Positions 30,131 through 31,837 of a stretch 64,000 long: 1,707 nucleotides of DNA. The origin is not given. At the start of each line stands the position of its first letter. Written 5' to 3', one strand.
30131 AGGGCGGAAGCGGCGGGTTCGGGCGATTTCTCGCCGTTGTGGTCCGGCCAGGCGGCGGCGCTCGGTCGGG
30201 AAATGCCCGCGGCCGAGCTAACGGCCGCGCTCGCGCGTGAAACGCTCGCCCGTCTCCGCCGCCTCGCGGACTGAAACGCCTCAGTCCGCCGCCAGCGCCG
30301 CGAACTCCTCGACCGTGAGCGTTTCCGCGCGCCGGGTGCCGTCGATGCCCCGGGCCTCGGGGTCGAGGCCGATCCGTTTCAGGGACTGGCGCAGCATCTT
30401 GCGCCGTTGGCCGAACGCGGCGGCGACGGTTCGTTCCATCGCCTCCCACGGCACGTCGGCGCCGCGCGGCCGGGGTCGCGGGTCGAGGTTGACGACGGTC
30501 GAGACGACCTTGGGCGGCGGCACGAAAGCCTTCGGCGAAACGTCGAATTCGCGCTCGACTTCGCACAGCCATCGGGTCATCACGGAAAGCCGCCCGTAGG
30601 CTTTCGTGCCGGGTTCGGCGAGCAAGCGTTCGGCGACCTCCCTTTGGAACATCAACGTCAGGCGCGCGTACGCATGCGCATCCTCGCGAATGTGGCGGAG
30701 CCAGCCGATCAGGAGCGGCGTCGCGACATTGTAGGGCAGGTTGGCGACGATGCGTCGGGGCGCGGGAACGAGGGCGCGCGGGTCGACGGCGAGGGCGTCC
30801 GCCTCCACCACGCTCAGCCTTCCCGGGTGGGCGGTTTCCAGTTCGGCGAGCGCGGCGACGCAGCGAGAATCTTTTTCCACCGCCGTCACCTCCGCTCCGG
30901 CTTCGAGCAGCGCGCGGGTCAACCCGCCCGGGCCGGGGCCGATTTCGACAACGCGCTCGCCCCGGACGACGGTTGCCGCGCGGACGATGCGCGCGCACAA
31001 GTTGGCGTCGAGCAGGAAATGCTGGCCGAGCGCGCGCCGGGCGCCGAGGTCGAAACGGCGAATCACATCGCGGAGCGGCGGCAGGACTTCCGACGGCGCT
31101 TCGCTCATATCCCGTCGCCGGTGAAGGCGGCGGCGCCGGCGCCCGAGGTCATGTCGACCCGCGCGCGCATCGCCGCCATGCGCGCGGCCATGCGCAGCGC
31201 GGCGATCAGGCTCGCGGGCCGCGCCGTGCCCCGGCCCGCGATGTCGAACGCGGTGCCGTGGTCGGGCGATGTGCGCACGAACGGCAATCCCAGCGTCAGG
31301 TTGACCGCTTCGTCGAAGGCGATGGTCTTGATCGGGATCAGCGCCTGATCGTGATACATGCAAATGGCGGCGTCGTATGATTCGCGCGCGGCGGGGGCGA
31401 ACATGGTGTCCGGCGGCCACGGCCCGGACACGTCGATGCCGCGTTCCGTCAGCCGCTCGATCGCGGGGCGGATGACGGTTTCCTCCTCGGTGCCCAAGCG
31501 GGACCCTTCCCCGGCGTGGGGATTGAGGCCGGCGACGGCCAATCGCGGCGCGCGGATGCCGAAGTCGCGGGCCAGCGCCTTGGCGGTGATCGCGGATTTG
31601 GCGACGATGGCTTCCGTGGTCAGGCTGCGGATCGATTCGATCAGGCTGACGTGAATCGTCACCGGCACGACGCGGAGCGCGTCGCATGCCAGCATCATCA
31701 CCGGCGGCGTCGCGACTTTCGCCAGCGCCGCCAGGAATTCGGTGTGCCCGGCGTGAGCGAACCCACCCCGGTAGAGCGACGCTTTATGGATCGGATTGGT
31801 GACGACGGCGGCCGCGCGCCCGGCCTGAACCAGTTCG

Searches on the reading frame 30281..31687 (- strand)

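Call 63: search_protein_families(library=pfam, proteins=[window:30281-31687:-], max_evalue=0.000001)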
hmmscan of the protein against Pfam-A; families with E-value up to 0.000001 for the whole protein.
window:30281-31687:- (468 aa): 1 family
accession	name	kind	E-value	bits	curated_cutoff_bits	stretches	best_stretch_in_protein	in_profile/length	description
PF00398.26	RrnaAD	-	2.8e-48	164.8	24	1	216-462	4-254/263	Ribosomal RNA adenine dimethylase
